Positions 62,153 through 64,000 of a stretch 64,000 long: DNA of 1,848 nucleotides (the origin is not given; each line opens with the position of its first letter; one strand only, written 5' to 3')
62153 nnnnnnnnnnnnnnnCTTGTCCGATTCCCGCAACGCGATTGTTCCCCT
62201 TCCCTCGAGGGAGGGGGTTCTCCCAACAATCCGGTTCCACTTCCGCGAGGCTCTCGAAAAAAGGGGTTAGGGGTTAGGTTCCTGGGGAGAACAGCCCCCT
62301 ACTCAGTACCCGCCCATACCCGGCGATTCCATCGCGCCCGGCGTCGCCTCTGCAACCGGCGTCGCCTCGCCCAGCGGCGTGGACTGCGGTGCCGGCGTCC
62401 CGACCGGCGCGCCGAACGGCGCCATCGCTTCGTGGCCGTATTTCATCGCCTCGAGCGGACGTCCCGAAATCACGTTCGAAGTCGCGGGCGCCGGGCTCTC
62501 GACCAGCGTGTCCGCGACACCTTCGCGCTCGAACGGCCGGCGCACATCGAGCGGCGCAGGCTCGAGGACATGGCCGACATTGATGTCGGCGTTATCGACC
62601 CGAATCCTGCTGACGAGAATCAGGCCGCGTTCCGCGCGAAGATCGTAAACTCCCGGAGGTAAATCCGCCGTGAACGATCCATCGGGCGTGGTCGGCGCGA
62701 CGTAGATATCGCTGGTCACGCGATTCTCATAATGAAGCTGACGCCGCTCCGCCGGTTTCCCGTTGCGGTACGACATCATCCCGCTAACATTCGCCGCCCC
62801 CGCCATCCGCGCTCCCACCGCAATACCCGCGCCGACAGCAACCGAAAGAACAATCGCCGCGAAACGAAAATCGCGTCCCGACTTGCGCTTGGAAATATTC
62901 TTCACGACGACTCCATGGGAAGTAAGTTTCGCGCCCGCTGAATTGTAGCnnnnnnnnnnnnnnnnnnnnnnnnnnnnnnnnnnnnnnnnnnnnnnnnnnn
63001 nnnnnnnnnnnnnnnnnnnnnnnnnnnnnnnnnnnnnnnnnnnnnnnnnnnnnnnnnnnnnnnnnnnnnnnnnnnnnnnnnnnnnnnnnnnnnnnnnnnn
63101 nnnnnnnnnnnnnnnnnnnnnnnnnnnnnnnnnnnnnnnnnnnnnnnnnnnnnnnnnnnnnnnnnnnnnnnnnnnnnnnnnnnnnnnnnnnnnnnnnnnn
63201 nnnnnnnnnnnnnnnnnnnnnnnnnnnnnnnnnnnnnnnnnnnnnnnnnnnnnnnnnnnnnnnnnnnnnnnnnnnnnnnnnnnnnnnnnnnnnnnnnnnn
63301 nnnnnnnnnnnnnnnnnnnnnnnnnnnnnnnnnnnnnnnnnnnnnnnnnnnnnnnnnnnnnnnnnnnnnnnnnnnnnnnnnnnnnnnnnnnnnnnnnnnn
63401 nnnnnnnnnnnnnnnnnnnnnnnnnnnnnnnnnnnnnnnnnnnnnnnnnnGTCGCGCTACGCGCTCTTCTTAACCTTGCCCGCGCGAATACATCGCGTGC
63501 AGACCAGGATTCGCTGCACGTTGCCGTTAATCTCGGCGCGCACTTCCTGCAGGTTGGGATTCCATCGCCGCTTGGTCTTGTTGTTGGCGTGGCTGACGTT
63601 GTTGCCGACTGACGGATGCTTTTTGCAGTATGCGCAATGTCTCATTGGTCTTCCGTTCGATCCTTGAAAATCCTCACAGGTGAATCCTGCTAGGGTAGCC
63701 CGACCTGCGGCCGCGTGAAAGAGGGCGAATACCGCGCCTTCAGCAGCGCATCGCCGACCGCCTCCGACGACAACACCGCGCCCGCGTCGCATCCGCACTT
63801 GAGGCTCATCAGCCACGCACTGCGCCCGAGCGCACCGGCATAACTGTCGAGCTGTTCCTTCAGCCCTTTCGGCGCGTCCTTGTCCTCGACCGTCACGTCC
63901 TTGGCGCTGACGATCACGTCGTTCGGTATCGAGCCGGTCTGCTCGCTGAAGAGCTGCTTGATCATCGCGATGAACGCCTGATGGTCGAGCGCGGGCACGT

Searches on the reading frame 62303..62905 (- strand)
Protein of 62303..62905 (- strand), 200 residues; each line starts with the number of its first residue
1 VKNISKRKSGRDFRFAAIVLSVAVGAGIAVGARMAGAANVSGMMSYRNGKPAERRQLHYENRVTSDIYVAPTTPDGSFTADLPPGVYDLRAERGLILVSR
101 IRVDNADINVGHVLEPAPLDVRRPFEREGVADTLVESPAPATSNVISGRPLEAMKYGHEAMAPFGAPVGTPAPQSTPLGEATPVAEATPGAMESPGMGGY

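Call 7: search_protein_families(library=pfam, proteins=[window:62303-62905:-], max_evalue=0.01)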
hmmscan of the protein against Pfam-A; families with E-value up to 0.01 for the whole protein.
window:62303-62905:- (200 aa): 1 family
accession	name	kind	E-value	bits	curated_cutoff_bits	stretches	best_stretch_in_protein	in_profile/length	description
PF13620.12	CarboxypepD_reg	-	0.0014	19.3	32.3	1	40-93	2-56/82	Carboxypeptidase regulatory-like domain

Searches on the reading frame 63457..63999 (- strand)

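Call 7: search_protein_families(library=pfam, proteins=[window:63457-63999:-], max_evalue=0.01)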
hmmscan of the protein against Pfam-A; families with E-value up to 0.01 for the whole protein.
window:63457-63999:- (180 aa): 1 family
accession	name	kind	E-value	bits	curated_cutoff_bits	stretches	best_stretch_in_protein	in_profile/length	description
PF00830.24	Ribosomal_L28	-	7.2e-21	74.4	27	1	120-175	1-58/60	Ribosomal L28 family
